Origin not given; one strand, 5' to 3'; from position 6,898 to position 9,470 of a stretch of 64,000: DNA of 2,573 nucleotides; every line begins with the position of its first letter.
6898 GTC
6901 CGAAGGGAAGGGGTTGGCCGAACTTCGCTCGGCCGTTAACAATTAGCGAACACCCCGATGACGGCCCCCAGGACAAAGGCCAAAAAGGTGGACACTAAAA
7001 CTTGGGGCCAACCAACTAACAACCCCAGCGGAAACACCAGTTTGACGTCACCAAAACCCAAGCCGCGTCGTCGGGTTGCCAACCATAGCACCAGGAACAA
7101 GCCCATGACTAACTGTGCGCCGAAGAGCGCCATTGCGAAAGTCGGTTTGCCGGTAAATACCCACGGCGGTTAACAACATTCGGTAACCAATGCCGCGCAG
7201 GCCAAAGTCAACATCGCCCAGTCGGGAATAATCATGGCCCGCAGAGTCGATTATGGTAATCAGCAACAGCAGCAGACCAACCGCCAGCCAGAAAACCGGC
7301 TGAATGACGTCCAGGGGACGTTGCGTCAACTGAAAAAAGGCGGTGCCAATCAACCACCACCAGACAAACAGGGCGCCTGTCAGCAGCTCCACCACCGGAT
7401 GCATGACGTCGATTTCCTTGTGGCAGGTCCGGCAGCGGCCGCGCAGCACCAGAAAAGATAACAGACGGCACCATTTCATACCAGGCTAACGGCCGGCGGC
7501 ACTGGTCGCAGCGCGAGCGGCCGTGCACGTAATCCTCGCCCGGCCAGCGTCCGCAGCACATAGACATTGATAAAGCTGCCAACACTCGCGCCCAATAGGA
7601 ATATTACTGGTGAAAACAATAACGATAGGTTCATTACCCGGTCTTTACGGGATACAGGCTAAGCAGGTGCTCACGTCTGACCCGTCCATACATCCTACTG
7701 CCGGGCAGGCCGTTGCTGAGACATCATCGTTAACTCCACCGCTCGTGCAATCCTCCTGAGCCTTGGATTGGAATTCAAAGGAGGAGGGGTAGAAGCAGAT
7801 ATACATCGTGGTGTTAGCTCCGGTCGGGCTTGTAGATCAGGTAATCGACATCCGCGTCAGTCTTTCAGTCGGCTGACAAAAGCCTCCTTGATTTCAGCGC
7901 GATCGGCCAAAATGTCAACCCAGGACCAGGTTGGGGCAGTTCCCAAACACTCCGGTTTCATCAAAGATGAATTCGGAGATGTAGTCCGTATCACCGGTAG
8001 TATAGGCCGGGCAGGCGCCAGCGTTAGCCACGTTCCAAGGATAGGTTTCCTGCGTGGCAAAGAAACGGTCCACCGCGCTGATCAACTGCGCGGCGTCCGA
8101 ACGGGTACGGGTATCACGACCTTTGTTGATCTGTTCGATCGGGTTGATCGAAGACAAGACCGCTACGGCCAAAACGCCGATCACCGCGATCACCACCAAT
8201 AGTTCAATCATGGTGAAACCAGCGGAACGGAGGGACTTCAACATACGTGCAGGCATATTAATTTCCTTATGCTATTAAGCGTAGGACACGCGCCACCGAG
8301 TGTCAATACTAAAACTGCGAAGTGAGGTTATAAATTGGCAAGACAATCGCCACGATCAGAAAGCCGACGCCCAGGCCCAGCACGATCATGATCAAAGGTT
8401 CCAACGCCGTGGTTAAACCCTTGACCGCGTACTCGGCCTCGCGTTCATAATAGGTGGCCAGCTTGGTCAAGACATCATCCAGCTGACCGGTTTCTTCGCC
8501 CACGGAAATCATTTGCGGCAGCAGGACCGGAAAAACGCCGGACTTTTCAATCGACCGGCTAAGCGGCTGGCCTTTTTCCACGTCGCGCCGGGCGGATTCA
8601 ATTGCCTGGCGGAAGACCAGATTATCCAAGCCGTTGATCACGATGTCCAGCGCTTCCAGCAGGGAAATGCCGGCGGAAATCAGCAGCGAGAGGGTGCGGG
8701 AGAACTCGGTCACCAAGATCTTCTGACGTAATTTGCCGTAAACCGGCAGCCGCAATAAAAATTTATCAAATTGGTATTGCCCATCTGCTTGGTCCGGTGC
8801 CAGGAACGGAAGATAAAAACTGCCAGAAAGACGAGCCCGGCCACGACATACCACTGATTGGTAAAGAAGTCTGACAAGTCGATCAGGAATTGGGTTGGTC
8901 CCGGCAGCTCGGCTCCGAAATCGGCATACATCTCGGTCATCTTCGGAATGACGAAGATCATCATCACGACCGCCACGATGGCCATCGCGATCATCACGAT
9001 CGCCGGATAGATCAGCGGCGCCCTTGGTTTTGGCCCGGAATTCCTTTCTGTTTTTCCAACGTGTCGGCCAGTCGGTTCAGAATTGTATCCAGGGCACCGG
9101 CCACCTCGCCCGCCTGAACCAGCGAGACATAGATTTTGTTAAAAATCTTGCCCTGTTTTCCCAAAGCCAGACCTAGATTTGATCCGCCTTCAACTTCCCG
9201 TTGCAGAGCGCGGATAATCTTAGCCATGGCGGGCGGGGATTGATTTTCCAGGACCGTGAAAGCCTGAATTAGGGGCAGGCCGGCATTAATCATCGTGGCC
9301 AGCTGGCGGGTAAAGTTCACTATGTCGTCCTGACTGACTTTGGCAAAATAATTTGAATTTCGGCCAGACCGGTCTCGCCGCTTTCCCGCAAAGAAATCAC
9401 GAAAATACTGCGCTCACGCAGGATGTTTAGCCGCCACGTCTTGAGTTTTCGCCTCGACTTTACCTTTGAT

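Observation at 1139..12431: Eleven-kb type IV pilus locus: seven prepilin-motif genes, a PilX-like gene and a PKD-domain protein behind pilB-pilT-pilC-pilin-pilD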

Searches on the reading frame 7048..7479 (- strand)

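Call 6: search_protein_families(library=pfam, proteins=[window:7048-7479:-], max_evalue=0.01)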
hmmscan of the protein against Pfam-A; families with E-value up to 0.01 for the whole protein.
window:7048-7479:- (143 aa): 1 family
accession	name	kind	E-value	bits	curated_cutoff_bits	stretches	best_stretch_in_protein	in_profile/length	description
PF06750.18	A24_N_bact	-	1e-10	42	23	1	6-42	45-81/84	Bacterial Peptidase A24 N-terminal domain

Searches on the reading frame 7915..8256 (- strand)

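Call 6: search_protein_families(library=pfam, proteins=[window:7915-8256:-], max_evalue=0.01)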
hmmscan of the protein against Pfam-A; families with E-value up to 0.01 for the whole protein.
window:7915-8256:- (113 aa): 1 family
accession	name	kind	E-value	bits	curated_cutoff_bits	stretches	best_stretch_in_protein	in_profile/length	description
PF07963.17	N_methyl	-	5.6e-07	29.3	21.2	1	10-34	3-27/27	Prokaryotic N-terminal methylation motif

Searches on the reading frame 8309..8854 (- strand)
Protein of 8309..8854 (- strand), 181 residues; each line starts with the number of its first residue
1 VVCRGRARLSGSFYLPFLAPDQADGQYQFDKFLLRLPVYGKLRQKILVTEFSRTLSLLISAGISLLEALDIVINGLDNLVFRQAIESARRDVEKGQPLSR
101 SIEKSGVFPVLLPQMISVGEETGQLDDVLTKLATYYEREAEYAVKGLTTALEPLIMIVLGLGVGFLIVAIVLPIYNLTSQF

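Call 6: search_protein_families(library=pfam, proteins=[window:8309-8854:-], max_evalue=0.01)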
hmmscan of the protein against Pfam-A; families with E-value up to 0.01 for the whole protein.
window:8309-8854:- (181 aa): 1 family
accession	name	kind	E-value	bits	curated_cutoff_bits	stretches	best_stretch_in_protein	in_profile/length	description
PF00482.28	T2SSF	-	4e-34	117.7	25.2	1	51-173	1-125/125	Type II secretion system (T2SS), protein F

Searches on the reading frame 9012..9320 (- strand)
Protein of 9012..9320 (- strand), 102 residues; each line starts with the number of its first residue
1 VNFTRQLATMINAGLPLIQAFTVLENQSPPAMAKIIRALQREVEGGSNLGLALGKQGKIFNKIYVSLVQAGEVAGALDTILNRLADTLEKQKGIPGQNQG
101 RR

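Call 6: search_protein_families(library=pfam, proteins=[window:9012-9320:-], max_evalue=0.01)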
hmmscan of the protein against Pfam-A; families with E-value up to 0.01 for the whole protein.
window:9012-9320:- (102 aa): 1 family
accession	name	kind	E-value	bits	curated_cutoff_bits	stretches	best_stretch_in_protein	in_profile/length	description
PF00482.28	T2SSF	-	1.1e-21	77.5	25.2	1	3-91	1-91/125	Type II secretion system (T2SS), protein F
